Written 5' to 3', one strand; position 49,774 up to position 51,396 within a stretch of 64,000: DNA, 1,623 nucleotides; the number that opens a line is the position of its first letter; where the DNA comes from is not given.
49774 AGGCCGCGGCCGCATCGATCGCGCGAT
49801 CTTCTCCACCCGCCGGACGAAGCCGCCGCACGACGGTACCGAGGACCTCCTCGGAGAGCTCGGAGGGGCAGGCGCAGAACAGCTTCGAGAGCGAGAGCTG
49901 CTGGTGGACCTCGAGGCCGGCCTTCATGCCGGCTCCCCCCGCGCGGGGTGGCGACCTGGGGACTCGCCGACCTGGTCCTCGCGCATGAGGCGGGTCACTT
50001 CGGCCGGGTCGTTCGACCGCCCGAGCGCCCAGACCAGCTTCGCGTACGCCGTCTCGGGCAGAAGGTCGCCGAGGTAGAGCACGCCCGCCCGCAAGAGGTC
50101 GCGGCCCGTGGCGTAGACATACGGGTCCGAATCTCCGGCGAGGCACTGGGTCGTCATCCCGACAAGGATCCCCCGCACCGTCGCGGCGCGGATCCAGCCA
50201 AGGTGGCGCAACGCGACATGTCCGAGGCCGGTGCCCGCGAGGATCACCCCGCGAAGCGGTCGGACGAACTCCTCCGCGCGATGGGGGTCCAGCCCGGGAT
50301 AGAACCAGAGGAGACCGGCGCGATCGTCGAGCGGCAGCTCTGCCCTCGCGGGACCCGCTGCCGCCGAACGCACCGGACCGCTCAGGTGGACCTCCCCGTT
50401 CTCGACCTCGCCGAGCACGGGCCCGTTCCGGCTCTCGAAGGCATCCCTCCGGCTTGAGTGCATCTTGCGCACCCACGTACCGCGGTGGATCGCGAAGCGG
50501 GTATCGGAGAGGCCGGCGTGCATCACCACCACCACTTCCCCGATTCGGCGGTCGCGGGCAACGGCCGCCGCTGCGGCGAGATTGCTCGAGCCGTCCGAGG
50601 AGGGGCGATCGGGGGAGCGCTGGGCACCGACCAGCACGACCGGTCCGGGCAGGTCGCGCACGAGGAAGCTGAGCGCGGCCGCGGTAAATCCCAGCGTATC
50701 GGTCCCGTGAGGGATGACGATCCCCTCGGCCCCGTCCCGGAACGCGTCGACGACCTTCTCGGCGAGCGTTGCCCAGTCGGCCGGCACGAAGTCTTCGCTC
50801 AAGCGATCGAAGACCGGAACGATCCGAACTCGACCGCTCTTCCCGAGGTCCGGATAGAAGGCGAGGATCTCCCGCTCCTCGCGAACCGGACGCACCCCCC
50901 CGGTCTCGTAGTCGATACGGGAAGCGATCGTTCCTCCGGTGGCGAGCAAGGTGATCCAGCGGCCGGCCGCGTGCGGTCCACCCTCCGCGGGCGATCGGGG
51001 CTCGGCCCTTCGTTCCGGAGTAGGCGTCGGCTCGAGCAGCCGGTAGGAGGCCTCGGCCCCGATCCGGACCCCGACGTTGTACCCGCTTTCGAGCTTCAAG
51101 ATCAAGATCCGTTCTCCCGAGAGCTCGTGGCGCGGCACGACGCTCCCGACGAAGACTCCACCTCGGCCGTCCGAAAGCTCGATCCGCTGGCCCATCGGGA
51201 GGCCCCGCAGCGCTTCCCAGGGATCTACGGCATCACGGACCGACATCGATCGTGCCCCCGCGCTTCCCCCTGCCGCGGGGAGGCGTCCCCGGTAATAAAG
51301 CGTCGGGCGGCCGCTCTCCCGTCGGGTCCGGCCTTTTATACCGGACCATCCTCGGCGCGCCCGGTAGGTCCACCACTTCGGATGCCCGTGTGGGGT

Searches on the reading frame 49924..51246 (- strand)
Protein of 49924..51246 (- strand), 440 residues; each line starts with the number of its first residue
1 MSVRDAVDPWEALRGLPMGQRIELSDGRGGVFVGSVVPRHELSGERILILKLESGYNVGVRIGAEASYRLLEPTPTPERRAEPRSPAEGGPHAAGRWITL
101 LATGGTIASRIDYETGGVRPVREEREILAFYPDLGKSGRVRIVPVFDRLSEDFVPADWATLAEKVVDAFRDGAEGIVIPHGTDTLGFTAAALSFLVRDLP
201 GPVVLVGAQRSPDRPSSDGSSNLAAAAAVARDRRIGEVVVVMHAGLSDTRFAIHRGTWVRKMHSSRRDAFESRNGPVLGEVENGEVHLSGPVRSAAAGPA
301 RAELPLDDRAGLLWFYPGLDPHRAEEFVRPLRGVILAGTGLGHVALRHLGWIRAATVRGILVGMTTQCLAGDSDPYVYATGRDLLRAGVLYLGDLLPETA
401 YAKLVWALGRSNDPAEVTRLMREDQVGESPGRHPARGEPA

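Call 40: find_related_loci(query=window:49924-51246:-, collection=genome_contigs, flank=10000)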
Query window:49924-51246:- (440 aa) in genome_contigs; peptide patterns used: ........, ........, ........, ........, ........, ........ (x = any residue, [..] = any of these).
143 stretches matched a pattern; 58 encode a relative of the query (tblastn E <= 1e-3); 58 distinct loci.
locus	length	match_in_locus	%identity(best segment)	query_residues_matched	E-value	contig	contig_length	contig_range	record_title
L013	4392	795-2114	75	1-439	0e+0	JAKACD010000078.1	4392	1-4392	MAG: Thermoplasmata archaeon isolate WH2.bin83 NODE_38414_length_4392_cov_5.207972, whole genome shotgun sequence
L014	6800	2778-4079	74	1-435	0e+0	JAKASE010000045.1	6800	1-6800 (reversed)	MAG: Thermoplasmata archaeon isolate YP1.bin27 NODE_9206_length_6800_cov_15.790949, whole genome shotgun sequence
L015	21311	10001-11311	67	1-437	0e+0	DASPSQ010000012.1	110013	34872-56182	MAG TPA_asm: Thermoplasmata archaeon isolate SMAG_U12255 k141_1824680, whole genome shotgun sequence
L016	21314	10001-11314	68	1-439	0e+0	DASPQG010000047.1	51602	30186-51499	MAG TPA_asm: Thermoplasmata archaeon isolate SMAG_U12193 k141_679684, whole genome shotgun sequence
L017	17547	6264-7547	69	8-436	0e+0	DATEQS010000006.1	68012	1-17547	MAG TPA_asm: Thermoplasmata archaeon isolate SMAG_U9053 k141_1461660, whole genome shotgun sequence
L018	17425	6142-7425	68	8-436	0e+0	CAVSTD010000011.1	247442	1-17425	MAG: uncultured Thermoplasmata archaeon isolate MFD09222.bin.2.158 genome assembly, contig: contig_84277, whole genome s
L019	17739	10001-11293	69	8-439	0e+0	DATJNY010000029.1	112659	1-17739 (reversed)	MAG TPA_asm: Thermoplasmata archaeon isolate SMAG_U14873 k141_61617, whole genome shotgun sequence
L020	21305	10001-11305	68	1-436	0e+0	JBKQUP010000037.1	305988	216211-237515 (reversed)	MAG: Thermoplasmata archaeon isolate SEr2D2E2F__bin_159 SEr2D2E2F_000000323113, whole genome shotgun sequence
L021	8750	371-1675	66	1-436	0e+0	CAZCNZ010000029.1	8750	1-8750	MAG TPA_asm: uncultured Thermoplasmatales archaeon isolate SRP140028_co1_523 genome assembly, contig: k141_4887156, whol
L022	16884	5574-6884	68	1-439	0e+0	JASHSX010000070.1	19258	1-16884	MAG: Thermoplasmata archaeon isolate JOPF138 JOPF_A14C_contig_63924, whole genome shotgun sequence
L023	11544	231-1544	65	1-438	0e+0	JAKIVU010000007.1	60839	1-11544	MAG: Thermoplasmata archaeon isolate AcS1-36 NODE_786_length_60839_cov_13.520927, whole genome shotgun sequence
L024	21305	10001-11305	68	1-436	0e+0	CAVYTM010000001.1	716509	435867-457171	MAG: uncultured Thermoplasmata archaeon isolate MFD09222.bin.2.162 genome assembly, contig: contig_134577, whole genome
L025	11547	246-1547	67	1-433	0e+0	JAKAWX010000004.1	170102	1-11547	MAG: Thermoplasmata archaeon isolate YP4.bin89 NODE_86_length_170102_cov_4.124695, whole genome shotgun sequence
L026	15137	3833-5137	68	1-436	0e+0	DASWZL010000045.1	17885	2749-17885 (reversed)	MAG TPA_asm: Thermoplasmata archaeon isolate SMAG_U3737 k141_27773, whole genome shotgun sequence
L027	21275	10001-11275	68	8-433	0e+0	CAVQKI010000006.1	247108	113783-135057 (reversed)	MAG: uncultured Thermoplasmata archaeon isolate MFD00008.bin.2.14 genome assembly, contig: contig_66266, whole genome sh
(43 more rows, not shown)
